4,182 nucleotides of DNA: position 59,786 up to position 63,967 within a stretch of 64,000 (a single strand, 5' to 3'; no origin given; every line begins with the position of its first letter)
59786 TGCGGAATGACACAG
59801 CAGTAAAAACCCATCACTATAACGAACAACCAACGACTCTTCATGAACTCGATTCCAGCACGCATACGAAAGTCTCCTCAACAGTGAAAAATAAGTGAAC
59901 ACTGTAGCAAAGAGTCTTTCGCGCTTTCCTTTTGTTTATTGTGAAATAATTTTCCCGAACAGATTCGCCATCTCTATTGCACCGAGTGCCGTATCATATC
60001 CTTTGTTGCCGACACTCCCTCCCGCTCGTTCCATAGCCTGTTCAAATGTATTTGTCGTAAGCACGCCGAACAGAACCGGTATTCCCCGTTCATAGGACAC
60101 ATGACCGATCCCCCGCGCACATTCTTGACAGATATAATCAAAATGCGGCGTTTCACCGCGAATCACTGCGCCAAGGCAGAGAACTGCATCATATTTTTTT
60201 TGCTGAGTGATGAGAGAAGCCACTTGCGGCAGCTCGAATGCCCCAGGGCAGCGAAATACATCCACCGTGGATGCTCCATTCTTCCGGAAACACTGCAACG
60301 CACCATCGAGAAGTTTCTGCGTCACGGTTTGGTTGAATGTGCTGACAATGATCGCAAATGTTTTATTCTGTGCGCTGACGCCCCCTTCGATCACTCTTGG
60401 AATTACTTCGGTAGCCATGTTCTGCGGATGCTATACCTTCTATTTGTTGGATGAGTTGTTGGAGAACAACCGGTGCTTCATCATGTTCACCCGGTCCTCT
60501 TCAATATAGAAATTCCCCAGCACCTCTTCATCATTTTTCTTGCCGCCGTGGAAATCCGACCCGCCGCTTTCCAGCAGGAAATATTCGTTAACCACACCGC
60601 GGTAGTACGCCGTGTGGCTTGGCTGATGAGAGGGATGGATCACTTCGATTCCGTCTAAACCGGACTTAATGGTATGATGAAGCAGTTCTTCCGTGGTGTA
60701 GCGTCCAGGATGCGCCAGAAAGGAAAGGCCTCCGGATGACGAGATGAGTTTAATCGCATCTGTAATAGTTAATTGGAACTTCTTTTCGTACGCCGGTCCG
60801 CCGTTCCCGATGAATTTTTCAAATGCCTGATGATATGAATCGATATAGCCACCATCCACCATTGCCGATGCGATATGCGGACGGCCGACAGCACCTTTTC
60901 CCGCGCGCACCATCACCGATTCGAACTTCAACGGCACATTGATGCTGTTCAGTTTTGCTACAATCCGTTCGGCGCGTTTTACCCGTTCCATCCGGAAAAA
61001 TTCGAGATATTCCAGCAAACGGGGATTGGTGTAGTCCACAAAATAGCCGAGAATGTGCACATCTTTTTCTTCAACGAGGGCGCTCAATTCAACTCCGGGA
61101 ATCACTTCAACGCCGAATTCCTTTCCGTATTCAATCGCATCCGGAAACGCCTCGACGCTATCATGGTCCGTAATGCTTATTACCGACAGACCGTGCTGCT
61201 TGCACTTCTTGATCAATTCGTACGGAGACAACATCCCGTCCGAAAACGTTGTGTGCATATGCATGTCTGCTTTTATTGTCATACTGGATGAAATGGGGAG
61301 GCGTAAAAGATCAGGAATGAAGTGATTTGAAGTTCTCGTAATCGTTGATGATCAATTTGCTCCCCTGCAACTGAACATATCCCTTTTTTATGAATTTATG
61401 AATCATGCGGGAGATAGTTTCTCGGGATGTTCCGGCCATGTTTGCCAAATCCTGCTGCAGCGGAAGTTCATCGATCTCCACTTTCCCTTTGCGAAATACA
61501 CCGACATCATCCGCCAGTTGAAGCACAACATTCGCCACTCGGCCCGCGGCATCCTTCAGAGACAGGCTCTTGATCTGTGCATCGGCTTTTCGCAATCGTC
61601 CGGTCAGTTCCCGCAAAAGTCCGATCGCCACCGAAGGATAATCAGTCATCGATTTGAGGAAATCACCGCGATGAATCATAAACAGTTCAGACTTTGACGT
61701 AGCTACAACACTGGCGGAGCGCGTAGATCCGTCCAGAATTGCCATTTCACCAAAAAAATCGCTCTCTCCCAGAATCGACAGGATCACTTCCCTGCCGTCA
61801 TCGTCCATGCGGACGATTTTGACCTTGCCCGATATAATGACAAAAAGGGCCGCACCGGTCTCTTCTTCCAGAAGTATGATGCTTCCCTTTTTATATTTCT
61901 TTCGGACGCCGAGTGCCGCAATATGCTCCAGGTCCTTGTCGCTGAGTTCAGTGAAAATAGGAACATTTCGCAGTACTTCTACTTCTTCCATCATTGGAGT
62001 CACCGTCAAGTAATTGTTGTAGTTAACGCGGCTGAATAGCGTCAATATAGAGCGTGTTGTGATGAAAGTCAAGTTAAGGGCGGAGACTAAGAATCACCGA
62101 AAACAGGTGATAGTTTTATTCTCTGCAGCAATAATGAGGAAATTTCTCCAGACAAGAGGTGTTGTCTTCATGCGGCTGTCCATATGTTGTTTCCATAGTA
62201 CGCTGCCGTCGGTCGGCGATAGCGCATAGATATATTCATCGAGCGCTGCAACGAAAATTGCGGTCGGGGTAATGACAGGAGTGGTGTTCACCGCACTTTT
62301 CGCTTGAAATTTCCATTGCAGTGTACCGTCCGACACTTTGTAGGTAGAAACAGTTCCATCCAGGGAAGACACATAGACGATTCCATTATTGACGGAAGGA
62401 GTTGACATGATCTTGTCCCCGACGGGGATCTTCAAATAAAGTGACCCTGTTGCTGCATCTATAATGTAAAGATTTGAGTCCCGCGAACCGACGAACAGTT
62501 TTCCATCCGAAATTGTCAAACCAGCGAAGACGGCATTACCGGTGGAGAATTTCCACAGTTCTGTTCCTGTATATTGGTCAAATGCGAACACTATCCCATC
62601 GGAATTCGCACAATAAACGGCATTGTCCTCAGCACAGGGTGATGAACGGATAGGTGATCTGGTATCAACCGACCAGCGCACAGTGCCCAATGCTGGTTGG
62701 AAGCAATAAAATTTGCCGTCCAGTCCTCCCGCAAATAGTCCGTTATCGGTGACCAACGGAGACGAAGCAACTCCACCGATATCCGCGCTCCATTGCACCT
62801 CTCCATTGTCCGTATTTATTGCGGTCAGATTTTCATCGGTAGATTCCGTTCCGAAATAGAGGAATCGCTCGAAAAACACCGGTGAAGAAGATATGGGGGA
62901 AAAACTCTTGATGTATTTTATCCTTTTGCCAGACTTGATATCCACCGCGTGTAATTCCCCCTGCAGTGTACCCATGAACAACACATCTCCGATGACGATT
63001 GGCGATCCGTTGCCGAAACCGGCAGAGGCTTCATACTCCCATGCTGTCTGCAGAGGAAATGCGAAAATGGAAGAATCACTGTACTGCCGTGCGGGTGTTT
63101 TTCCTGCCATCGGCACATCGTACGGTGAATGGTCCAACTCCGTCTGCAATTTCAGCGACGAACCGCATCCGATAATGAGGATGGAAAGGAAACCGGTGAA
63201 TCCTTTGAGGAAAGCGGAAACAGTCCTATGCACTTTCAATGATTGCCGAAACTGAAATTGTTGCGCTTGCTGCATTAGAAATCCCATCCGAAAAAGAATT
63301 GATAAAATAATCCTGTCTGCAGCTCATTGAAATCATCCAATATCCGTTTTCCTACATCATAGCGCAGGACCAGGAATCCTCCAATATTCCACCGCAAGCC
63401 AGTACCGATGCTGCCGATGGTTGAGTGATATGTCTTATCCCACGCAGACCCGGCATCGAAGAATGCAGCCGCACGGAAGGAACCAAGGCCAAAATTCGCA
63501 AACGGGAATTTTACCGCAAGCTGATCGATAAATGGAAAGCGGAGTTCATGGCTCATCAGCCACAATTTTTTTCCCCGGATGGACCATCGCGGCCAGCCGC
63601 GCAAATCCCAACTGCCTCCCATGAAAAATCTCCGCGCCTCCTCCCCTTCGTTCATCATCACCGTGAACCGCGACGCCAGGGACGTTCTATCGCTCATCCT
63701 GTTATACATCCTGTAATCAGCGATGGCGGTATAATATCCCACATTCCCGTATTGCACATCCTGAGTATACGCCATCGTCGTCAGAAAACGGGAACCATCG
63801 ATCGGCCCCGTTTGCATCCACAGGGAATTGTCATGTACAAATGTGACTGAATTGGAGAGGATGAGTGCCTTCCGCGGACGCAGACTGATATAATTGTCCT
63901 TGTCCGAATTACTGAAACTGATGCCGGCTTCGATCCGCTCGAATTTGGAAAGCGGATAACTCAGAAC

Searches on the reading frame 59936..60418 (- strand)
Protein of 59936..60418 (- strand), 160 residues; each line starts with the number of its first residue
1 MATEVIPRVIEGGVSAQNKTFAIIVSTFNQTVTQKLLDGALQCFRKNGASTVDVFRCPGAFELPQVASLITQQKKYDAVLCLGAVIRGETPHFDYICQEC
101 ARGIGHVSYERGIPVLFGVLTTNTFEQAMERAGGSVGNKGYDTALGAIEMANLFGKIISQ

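Call 88: search_protein_families(library=pfam, proteins=[window:59936-60418:-], max_evalue=0.0001)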
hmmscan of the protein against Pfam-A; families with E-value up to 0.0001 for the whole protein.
window:59936-60418:- (160 aa): 1 family
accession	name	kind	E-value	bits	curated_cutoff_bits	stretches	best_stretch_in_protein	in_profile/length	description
PF00885.24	DMRL_synthase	-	1.6e-51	174.3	26.7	1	20-153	3-137/139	6,7-dimethyl-8-ribityllumazine synthase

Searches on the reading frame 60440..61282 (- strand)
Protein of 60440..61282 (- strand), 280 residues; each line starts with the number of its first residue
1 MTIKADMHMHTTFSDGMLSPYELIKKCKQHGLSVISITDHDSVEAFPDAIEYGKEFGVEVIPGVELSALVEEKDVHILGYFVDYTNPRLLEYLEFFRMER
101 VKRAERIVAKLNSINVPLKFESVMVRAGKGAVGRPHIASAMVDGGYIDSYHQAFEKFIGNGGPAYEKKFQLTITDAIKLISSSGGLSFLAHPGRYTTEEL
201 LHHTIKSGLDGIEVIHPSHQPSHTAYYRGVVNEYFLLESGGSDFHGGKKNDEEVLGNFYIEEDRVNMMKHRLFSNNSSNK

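Call 88: search_protein_families(library=pfam, proteins=[window:60440-61282:-], max_evalue=0.0001)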
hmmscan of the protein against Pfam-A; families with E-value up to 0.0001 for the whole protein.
window:60440-61282:- (280 aa): 1 family
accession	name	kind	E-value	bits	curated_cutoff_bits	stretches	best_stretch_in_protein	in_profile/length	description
PF02811.25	PHP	-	4.8e-13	50.2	26.4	1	6-73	1-69/164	PHP domain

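Call 90: find_encoding_contigs(protein=window:60440-61282:-, flank=10000, max_places=1)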
Protein window:60440-61282:- (280 aa): 1 contig read that carries it; 1 place shown.
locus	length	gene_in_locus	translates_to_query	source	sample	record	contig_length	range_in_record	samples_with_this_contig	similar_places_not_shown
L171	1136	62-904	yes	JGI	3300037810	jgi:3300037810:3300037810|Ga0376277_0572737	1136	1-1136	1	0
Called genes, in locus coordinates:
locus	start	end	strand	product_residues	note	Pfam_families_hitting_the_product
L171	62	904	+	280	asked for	PF02811:PHP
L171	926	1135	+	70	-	?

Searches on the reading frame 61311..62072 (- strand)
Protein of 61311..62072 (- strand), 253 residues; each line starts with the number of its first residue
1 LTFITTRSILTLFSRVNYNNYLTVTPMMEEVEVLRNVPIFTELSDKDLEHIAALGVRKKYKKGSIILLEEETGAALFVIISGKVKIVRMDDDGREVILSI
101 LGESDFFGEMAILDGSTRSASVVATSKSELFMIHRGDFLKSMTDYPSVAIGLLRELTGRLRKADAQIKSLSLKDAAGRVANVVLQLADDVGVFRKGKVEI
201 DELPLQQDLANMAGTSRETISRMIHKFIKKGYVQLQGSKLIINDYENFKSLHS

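Call 88: search_protein_families(library=pfam, proteins=[window:61311-62072:-], max_evalue=0.0001)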
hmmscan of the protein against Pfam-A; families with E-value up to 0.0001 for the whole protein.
window:61311-62072:- (253 aa): 3 families
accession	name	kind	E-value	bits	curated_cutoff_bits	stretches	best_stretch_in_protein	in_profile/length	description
PF00027.35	cNMP_binding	-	3.2e-24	85.1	27.5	1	58-142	2-86/89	Cyclic nucleotide-binding domain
PF13545.12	HTH_Crp_2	-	9.3e-14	51.6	27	1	177-248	1-67/70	Crp-like helix-turn-helix domain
PF00325.26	Crp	-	1.3e-05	25.2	21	1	207-231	6-30/32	Bacterial regulatory proteins, crp family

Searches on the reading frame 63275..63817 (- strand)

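Call 88: search_protein_families(library=pfam, proteins=[window:63275-63817:-], max_evalue=0.0001)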
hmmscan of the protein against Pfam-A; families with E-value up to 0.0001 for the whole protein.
window:63275-63817:- (180 aa): 1 family
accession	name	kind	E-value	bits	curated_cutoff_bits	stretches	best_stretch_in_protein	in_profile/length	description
PF01103.29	Omp85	-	7.1e-13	49.2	24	1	5-178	132-323/325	Omp85 superfamily domain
